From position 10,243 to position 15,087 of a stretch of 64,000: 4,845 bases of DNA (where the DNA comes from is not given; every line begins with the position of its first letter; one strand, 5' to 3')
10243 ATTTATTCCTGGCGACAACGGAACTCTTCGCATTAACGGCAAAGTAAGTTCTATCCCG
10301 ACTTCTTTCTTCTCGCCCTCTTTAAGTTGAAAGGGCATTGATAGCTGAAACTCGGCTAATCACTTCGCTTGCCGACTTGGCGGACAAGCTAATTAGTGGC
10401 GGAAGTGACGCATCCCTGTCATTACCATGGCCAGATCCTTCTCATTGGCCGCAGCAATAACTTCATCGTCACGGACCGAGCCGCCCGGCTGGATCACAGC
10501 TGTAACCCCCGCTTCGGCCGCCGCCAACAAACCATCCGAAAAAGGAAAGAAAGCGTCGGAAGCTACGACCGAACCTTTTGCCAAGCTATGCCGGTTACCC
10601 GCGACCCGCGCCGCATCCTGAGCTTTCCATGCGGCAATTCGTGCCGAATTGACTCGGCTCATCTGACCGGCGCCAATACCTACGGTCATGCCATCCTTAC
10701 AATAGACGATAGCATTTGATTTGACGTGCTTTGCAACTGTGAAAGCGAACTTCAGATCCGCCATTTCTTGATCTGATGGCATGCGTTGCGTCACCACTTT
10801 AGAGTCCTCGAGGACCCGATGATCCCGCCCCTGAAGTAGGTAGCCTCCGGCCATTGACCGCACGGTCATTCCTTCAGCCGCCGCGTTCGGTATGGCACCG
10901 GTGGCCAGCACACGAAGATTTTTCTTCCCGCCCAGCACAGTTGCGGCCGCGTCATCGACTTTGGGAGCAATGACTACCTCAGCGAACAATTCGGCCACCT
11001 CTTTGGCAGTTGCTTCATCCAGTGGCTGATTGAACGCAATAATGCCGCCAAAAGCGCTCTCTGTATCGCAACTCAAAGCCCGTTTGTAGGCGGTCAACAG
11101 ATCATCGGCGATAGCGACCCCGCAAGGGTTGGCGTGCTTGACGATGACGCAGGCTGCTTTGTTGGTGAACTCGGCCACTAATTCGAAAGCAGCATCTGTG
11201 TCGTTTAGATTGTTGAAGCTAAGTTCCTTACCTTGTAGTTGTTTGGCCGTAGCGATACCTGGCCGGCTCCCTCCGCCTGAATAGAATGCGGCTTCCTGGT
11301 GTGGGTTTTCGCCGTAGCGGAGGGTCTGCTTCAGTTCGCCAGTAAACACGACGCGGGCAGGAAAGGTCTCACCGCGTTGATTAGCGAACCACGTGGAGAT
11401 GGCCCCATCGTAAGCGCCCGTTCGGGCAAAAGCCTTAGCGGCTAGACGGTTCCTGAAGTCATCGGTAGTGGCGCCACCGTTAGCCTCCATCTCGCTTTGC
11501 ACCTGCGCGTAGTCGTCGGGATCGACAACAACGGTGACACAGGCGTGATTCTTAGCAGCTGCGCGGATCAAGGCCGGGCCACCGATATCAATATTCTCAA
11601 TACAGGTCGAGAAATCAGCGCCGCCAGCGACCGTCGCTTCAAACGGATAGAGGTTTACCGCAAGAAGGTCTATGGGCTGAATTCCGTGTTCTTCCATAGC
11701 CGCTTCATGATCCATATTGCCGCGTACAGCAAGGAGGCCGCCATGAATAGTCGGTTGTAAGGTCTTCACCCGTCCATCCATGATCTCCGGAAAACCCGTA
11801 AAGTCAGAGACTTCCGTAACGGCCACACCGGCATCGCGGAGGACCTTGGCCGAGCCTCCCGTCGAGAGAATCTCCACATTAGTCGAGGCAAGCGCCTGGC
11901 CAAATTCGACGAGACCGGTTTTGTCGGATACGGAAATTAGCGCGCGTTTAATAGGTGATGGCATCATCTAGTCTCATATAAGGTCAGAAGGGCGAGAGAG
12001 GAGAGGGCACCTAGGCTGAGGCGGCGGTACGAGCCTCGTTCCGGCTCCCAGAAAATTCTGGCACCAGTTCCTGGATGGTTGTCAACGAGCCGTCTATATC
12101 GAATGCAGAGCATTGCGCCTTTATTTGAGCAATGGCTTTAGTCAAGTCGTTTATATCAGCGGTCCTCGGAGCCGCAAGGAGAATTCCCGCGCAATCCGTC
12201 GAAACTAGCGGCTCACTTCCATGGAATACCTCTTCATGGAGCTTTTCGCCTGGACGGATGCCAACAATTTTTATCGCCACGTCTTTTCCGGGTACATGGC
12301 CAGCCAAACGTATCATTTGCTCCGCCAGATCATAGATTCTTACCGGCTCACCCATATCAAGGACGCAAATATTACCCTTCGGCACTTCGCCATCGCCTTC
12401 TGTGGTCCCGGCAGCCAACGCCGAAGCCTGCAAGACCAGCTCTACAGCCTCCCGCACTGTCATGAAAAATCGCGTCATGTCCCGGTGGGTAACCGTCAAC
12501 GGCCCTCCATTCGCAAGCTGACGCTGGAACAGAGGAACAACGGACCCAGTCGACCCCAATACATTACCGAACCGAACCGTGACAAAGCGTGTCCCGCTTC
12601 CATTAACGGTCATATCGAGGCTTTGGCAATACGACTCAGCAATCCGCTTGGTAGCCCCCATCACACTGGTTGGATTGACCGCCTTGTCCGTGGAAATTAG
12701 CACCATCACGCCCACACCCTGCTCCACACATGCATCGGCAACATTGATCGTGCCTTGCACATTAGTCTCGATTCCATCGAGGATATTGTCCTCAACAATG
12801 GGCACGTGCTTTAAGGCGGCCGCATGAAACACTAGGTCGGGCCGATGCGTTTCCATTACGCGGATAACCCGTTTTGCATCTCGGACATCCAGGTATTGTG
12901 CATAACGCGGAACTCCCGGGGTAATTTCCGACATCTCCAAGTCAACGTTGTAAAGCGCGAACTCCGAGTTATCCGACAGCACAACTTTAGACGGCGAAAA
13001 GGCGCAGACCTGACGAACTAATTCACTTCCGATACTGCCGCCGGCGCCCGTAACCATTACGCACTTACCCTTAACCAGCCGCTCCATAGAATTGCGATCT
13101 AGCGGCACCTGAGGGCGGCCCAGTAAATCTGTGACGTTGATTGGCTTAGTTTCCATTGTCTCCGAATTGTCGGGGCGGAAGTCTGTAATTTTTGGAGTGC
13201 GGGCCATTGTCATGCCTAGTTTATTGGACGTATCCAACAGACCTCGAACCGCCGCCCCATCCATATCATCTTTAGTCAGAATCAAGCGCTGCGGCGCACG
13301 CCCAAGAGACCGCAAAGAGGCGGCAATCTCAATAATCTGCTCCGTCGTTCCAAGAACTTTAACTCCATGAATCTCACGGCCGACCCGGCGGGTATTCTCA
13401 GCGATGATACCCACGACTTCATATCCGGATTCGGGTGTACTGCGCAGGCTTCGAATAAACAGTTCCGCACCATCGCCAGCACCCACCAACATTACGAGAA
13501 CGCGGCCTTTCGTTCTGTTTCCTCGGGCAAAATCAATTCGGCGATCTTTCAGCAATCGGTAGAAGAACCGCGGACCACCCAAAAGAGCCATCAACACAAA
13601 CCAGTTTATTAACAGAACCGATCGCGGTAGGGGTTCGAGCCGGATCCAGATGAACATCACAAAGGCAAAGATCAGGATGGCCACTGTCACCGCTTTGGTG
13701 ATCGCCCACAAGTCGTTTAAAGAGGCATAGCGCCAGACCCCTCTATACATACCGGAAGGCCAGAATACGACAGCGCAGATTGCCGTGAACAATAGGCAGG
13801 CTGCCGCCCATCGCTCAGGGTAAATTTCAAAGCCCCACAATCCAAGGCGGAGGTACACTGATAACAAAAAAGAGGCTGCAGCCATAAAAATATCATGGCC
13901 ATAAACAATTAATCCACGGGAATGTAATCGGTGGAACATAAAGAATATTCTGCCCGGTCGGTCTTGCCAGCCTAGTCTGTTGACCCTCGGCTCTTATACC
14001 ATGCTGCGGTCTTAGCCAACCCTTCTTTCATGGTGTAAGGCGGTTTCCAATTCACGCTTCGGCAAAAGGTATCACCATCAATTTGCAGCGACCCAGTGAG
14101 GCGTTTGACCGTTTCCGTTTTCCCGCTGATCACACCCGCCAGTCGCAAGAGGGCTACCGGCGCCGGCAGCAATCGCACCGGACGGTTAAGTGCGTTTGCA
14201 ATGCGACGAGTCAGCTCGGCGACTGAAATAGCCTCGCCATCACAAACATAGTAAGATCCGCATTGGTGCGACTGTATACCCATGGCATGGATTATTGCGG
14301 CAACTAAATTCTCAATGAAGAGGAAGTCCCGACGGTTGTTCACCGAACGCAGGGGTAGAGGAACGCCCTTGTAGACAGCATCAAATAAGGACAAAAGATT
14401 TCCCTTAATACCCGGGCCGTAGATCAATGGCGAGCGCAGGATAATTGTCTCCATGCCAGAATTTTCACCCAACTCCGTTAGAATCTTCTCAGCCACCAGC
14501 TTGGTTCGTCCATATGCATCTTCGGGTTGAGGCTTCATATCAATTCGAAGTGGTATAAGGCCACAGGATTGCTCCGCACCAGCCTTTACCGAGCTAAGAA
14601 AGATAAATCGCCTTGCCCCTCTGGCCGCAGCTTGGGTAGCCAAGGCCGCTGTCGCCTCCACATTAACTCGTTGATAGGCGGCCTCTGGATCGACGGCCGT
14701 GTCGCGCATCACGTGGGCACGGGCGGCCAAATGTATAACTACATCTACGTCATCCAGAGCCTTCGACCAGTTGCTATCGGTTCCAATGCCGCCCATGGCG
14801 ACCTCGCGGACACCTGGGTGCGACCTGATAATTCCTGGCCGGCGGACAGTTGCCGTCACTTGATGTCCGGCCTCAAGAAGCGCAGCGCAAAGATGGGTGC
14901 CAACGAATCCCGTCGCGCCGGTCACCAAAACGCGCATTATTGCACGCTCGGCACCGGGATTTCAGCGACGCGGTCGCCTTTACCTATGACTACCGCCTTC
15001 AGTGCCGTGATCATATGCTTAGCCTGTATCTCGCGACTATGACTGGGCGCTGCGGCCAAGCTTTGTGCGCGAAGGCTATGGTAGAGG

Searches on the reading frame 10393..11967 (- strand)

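Call 78: search_protein_families(library=pfam, proteins=[window:10393-11967:-], max_evalue=0.00001)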
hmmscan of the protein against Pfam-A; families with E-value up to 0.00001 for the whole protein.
window:10393-11967:- (524 aa): 2 families
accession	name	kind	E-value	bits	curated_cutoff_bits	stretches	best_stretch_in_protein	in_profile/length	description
PF01808.24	AICARFT_IMPCHas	-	1.9e-124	415.6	25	1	137-448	1-311/311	AICARFT/IMPCHase bienzyme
PF02142.27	MGS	-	3.3e-21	75.7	24.1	1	18-131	1-93/94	MGS-like domain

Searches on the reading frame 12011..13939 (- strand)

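Call 52: search_protein_families(library=pfam, proteins=[window:12011-13939:-], max_evalue=0.00001)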
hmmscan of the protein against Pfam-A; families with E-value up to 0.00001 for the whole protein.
window:12011-13939:- (642 aa): 7 families
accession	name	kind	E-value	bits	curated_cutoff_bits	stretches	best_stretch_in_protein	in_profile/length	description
PF02719.21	Polysacc_synt_2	-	2.5e-107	358.9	20.2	1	294-587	1-289/293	Polysaccharide biosynthesis protein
PF01370.27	Epimerase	-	5.2e-23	82.2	20.9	1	294-507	1-226/240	NAD dependent epimerase/dehydratase family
PF04321.23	RmlD_sub_bind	-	3.8e-14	52.9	27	1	294-485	3-177/287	RmlD substrate binding domain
PF13727.12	CoA_binding_3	-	3.6e-12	47.1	25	1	63-207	4-138/175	CoA-binding domain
PF16363.11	GDP_Man_Dehyd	-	5.7e-11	42.9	27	1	295-418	1-130/332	GDP-mannose 4,6 dehydratase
PF01073.25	3Beta_HSD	-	7.5e-11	42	22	1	295-425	1-124/280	3-beta hydroxysteroid dehydrogenase/isomerase family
PF00106.31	adh_short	-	8.3e-07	29.1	26.6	1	292-460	1-182/195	short chain dehydrogenase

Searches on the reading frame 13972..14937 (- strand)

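Call 52: search_protein_families(library=pfam, proteins=[window:13972-14937:-], max_evalue=0.00001)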
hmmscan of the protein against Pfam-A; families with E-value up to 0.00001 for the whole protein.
window:13972-14937:- (321 aa): 8 families
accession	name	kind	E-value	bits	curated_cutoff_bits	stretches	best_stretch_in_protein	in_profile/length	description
PF01370.27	Epimerase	-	7.4e-37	127.5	20.9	1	3-220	1-226/240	NAD dependent epimerase/dehydratase family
PF01073.25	3Beta_HSD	-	4e-23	82.3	22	1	4-246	1-264/280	3-beta hydroxysteroid dehydrogenase/isomerase family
PF16363.11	GDP_Man_Dehyd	-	1.2e-20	74.7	27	1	4-309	1-331/332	GDP-mannose 4,6 dehydratase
PF04321.23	RmlD_sub_bind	-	2.8e-18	66.5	27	1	1-251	1-232/287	RmlD substrate binding domain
PF07993.18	NAD_binding_4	-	8.7e-18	64.8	20.1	1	54-179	79-214/258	Male sterility protein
PF13460.12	NAD_binding_10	-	3.9e-15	56.6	27.2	1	7-170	1-144/184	NAD(P)H-binding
PF02719.21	Polysacc_synt_2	-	7.2e-13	48.8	20.2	1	47-249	59-246/293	Polysaccharide biosynthesis protein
PF05368.20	NmrA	-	4e-08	33.7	27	1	2-117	4-107/298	NmrA-like family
